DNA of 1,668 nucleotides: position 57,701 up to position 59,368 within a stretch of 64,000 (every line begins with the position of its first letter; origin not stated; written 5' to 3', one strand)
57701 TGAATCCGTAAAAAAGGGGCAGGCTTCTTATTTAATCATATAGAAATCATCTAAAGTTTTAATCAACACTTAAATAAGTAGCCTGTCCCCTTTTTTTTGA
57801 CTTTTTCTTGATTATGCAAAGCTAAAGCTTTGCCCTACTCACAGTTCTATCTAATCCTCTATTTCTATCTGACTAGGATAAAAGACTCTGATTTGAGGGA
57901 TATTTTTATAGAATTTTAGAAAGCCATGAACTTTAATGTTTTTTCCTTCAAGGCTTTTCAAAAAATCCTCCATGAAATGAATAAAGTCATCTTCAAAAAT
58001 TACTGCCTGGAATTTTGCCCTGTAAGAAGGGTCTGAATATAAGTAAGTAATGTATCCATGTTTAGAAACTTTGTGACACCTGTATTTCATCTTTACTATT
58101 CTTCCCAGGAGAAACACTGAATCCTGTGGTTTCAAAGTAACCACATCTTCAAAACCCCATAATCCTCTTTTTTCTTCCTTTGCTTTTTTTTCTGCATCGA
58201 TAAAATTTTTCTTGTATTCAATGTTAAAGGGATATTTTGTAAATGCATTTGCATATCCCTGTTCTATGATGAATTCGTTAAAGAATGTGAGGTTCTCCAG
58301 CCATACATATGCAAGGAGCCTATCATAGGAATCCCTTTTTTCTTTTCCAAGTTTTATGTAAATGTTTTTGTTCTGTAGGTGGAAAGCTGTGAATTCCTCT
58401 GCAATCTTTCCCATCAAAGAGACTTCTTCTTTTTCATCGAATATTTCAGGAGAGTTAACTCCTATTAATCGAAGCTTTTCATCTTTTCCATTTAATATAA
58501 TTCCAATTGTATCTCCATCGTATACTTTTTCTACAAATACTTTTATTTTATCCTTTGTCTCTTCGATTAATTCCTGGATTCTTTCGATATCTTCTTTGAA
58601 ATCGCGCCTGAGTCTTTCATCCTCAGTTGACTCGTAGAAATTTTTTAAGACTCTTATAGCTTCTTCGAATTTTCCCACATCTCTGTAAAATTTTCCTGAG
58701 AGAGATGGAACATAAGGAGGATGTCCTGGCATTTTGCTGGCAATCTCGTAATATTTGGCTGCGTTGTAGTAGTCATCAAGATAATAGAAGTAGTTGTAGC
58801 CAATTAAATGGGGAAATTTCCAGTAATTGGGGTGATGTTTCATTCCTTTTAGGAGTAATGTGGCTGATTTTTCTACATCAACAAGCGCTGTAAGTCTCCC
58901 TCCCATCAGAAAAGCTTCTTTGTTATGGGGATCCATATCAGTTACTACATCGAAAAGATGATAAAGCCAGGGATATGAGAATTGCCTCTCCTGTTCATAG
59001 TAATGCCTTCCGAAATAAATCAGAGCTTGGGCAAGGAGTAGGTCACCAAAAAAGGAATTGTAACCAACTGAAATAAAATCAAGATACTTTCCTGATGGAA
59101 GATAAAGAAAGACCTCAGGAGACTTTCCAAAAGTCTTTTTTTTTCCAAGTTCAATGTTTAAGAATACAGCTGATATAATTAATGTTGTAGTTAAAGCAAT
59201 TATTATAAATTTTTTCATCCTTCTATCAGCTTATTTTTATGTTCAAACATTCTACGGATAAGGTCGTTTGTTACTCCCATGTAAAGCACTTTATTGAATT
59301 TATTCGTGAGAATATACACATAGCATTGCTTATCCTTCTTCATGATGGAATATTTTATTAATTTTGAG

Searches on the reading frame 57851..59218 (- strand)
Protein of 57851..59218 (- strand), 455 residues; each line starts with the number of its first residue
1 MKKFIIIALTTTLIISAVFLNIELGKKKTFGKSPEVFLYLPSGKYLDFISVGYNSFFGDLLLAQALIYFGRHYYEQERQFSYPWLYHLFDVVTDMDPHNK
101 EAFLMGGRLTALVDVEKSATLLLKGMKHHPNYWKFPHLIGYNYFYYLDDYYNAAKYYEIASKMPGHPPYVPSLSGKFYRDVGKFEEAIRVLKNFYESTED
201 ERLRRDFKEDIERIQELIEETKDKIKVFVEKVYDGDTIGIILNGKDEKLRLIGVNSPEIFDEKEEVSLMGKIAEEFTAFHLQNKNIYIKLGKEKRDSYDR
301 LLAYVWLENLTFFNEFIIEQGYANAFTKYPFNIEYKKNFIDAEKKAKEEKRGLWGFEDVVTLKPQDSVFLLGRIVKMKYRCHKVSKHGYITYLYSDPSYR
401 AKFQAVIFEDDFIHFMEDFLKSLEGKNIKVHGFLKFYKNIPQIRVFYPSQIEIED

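Call 69: search_protein_families(library=pfam, max_evalue=0.01, proteins=[window:57851-59218:-])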
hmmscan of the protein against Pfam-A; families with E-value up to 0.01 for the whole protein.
window:57851-59218:- (455 aa): 1 family
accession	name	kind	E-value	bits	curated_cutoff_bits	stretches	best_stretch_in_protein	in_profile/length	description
PF00565.23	SNase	-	7e-21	75.1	21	1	248-354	1-105/107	Staphylococcal nuclease homologue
